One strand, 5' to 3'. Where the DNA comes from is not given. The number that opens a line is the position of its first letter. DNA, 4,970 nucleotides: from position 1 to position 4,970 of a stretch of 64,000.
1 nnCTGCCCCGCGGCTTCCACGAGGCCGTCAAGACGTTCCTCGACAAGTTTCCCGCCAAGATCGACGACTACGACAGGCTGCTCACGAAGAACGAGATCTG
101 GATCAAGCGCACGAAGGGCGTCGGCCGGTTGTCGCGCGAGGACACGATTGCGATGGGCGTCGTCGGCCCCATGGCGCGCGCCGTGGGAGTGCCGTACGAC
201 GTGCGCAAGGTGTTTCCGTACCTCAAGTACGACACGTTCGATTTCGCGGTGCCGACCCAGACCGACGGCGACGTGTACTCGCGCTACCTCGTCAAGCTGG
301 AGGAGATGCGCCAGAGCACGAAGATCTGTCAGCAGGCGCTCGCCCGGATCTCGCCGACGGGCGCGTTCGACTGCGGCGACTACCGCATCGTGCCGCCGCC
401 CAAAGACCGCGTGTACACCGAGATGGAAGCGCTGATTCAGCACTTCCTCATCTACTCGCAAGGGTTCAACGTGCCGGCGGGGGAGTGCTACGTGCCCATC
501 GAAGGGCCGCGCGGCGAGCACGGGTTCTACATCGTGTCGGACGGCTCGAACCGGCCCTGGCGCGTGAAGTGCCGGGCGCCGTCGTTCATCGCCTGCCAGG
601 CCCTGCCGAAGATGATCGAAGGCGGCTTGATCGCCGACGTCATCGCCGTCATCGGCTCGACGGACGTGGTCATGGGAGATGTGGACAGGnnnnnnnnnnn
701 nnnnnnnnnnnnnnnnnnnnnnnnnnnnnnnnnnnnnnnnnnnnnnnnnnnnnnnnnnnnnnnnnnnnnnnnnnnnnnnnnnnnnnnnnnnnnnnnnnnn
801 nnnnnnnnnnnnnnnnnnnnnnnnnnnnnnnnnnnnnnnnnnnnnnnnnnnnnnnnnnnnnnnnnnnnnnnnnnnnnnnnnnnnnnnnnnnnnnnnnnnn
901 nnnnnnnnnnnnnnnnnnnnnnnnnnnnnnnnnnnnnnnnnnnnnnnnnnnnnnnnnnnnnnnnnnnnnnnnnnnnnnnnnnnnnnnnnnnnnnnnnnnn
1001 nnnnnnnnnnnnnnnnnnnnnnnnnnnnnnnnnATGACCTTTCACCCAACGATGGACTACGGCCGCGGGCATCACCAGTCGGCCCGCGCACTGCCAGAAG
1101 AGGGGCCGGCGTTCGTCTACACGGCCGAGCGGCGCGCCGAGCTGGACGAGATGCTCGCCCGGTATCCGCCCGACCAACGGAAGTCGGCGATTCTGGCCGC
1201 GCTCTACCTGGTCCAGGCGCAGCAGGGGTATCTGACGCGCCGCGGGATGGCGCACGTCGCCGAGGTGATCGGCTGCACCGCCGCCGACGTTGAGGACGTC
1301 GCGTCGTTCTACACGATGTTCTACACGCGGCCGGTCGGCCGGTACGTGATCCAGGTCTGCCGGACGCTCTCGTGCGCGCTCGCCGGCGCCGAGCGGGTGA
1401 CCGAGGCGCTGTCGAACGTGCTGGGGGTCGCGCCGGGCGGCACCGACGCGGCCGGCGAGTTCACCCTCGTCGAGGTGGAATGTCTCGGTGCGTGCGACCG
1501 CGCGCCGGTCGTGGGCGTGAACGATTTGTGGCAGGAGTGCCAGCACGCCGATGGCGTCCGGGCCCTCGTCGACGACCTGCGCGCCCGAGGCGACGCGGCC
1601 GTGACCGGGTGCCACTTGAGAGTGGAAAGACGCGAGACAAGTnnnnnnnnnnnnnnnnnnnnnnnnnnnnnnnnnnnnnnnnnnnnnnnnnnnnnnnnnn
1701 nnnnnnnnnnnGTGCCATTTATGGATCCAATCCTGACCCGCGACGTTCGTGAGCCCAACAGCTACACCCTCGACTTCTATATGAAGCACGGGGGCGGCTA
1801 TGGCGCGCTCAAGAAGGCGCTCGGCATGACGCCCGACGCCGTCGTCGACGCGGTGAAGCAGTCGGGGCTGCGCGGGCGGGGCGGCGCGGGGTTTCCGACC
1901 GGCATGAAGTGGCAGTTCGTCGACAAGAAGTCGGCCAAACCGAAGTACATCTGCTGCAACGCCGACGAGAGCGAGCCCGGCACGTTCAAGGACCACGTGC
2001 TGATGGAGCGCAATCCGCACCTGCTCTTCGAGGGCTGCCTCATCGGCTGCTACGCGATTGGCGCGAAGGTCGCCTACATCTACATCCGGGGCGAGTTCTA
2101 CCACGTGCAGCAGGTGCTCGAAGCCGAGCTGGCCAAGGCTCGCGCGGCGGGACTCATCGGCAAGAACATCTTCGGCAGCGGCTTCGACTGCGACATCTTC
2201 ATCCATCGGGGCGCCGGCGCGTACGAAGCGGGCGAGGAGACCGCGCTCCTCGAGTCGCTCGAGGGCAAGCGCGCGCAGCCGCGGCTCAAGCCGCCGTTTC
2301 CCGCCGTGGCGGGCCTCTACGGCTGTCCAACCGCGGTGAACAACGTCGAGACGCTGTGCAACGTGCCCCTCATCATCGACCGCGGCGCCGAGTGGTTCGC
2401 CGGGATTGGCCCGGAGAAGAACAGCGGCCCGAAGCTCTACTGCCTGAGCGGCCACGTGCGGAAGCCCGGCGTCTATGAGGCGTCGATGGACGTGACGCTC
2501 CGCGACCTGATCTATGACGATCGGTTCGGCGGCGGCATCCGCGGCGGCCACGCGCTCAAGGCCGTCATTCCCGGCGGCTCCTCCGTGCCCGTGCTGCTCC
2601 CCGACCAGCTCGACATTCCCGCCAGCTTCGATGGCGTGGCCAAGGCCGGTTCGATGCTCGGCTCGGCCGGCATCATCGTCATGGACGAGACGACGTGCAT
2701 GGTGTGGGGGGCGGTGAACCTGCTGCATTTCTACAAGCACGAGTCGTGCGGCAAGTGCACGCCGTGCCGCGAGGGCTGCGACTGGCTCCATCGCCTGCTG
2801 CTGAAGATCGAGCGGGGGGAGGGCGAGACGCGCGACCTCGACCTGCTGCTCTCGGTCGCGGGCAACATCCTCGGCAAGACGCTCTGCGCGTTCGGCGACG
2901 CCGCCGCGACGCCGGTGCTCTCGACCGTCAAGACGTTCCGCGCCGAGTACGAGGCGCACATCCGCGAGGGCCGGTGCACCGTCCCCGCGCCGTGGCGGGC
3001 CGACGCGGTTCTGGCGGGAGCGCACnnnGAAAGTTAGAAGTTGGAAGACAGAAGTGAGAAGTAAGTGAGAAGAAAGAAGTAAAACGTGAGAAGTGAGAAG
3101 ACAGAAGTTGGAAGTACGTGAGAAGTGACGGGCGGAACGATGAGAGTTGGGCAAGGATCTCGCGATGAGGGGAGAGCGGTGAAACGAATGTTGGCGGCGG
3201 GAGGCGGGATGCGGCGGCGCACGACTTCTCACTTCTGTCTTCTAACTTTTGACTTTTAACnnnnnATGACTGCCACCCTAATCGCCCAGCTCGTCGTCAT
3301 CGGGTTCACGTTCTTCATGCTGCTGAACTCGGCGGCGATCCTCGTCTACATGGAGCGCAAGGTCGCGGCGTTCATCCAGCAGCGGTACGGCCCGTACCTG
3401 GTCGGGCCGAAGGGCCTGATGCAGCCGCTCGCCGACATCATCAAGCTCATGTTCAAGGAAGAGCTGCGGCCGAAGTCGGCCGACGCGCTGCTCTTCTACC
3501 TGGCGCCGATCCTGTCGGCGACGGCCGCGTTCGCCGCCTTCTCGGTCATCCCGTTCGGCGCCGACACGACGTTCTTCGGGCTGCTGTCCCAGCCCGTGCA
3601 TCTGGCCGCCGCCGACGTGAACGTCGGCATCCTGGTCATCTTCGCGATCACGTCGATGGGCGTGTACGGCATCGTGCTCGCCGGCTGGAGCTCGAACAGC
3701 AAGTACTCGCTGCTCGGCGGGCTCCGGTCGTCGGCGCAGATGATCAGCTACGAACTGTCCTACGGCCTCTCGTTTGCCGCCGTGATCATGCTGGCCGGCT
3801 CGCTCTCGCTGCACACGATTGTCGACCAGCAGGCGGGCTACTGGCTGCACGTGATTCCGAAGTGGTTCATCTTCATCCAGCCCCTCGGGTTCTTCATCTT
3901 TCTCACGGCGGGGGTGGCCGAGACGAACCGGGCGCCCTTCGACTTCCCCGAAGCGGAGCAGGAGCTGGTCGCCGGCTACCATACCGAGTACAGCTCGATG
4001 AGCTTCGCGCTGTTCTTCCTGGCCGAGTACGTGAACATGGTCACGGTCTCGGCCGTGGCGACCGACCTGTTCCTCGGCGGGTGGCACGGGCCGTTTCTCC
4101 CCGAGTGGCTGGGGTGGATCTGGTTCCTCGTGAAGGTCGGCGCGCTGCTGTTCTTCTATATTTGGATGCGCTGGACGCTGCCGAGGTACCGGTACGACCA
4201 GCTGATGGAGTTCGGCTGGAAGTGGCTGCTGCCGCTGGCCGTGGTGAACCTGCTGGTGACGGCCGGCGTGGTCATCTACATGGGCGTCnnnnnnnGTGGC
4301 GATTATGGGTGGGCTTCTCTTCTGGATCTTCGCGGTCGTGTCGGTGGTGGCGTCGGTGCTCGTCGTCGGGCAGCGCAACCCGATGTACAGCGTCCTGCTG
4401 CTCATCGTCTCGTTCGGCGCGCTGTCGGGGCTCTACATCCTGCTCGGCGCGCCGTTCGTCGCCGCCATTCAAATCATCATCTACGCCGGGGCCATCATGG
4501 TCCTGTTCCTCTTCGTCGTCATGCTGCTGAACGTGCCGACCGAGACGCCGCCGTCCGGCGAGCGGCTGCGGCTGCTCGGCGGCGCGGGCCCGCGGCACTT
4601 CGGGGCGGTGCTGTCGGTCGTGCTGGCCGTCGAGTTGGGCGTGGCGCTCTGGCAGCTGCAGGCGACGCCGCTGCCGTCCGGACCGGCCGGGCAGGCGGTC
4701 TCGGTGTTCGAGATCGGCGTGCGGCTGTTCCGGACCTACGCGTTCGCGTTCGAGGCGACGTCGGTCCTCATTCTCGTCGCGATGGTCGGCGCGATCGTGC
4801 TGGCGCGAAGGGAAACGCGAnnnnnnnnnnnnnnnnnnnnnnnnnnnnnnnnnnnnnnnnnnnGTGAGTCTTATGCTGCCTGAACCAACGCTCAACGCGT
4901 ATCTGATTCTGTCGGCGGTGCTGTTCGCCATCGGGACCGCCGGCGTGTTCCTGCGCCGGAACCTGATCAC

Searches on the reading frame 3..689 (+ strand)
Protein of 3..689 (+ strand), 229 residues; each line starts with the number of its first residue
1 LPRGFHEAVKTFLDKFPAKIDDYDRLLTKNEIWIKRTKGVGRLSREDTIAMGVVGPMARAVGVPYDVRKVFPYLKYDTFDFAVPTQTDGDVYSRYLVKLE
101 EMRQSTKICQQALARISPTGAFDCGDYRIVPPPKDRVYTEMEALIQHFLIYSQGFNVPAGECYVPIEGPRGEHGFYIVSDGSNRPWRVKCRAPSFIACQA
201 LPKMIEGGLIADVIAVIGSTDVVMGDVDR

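Call 14: search_protein_families(library=ncbifam, proteins=[window:3-689:+], max_evalue=0.00001)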
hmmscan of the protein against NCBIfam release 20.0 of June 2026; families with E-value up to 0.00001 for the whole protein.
window:3-689:+ (229 aa): 7 families
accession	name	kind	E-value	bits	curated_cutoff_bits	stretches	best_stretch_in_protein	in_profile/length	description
TIGR01962.1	NuoD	equivalog_domain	5.2e-84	282.4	459.35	1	1-229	159-386/386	NADH dehydrogenase (quinone) subunit D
NF004739.1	PRK06075.1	equivalog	1.4e-83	280.8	360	1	1-229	157-384/384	NADH-quinone oxidoreductase subunit D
NF009808.0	PRK13292.1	equivalog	6.5e-77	259.1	1156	1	1-229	564-791/791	NADH-quinone oxidoreductase subunit B/C/D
NF008728.0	PRK11742.1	equivalog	7.8e-68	229.3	840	1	1-229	371-598/598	NADH-quinone oxidoreductase subunit C/D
NF008974.0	PRK12322.1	equivalog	2.7e-64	217.4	522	2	2-143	164-305/366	NADH-quinone oxidoreductase subunit D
NF005649.0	PRK07415.1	equivalog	5e-59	200.3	583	1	1-229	168-394/394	NAD(P)H-quinone oxidoreductase subunit H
NF040602.1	F420_dehyd_FpoD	exception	9e-55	186.2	600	1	1-229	164-372/372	F420H2 dehydrogenase subunit FpoD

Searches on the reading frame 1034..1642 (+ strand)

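Call 13: search_protein_families(library=ncbifam, proteins=[window:1034-1642:+], max_evalue=0.00001)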
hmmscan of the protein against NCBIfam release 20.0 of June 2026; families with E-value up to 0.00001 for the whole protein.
window:1034-1642:+ (203 aa): 9 families
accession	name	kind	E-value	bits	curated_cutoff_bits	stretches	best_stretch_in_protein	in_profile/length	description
NF005721.0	PRK07539.1-1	equivalog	2.6e-48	164.8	308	1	31-191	28-186/292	NADH-quinone oxidoreductase subunit NuoE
TIGR01958.1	nuoE_fam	subfamily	2.5e-47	160.7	142.4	1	37-182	2-147/148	NADH-quinone oxidoreductase subunit NuoE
NF005725.0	PRK07539.1-5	equivalog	7.5e-45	152.7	220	1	26-183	14-172/174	NADH-quinone oxidoreductase subunit NuoE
NF005723.0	PRK07539.1-3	equivalog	5.3e-40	136.9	226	1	31-165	4-138/158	NADH-quinone oxidoreductase subunit NuoE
NF005722.0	PRK07539.1-2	equivalog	1e-39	136.2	141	1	27-180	3-154/157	NADH-quinone oxidoreductase subunit NuoE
NF005724.0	PRK07539.1-4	equivalog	4.7e-36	124.8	280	1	26-192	15-181/240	NADH-quinone oxidoreductase subunit NuoE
NF009040.0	PRK12373.1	equivalog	1e-31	111.1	514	1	18-192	3-180/400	NADH-quinone oxidoreductase subunit E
NF004638.0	PRK05988.1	equivalog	3.1e-24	85.6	198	1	47-181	22-156/159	formate dehydrogenase subunit gamma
NF005747.0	PRK07571.1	equivalog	9.5e-23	80.7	224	1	33-180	21-166/173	bidirectional hydrogenase complex protein HoxE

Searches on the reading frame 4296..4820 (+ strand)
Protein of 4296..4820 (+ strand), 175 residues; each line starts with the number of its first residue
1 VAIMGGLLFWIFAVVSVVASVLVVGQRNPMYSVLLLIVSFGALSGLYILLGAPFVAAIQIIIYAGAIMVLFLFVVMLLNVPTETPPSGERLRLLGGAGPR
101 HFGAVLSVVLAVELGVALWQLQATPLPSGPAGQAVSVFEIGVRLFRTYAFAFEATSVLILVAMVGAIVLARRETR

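Call 13: search_protein_families(library=ncbifam, proteins=[window:4296-4820:+], max_evalue=0.00001)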
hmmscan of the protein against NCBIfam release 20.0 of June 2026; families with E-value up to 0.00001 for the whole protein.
window:4296-4820:+ (175 aa): 11 families
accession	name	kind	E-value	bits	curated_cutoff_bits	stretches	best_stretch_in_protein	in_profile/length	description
NF005164.0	PRK06638.1-4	equivalog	3.5e-34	118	154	1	7-173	6-172/211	NADH-quinone oxidoreductase subunit J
NF005165.0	PRK06638.1-5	equivalog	1.4e-31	109.5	192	1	7-173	21-184/282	NADH-quinone oxidoreductase subunit J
NF005168.0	PRK06638.2-3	equivalog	3.9e-30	105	154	1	8-174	7-169/172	NADH-quinone oxidoreductase subunit J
NF005163.0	PRK06638.1-3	equivalog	4.8e-30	104.5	174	1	8-174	11-171/203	NADH-quinone oxidoreductase subunit J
NF005162.0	PRK06638.1-1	equivalog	5.7e-29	101.3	157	1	8-173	4-162/184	NADH-quinone oxidoreductase subunit J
NF005167.0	PRK06638.2-2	equivalog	8.7e-21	74.5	137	1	7-173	5-165/176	NADH-quinone oxidoreductase subunit J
NF005166.0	PRK06638.2-1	equivalog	6.8e-18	65.2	284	1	8-173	7-166/174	NADH-quinone oxidoreductase subunit J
NF005169.0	PRK06638.2-4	equivalog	3.7e-12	46.6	319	1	7-168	5-163/182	NADH-quinone oxidoreductase subunit J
NF005025.0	PRK06433.1-5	equivalog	1.6e-11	44.4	95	1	8-78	15-85/96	NADH dehydrogenase subunit J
NF005023.0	PRK06433.1-2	equivalog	2e-11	44.1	92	1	7-77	5-75/82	NADH dehydrogenase subunit J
NF005024.0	PRK06433.1-4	equivalog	2.5e-11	43.6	101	1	4-79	4-79/89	NADH dehydrogenase subunit J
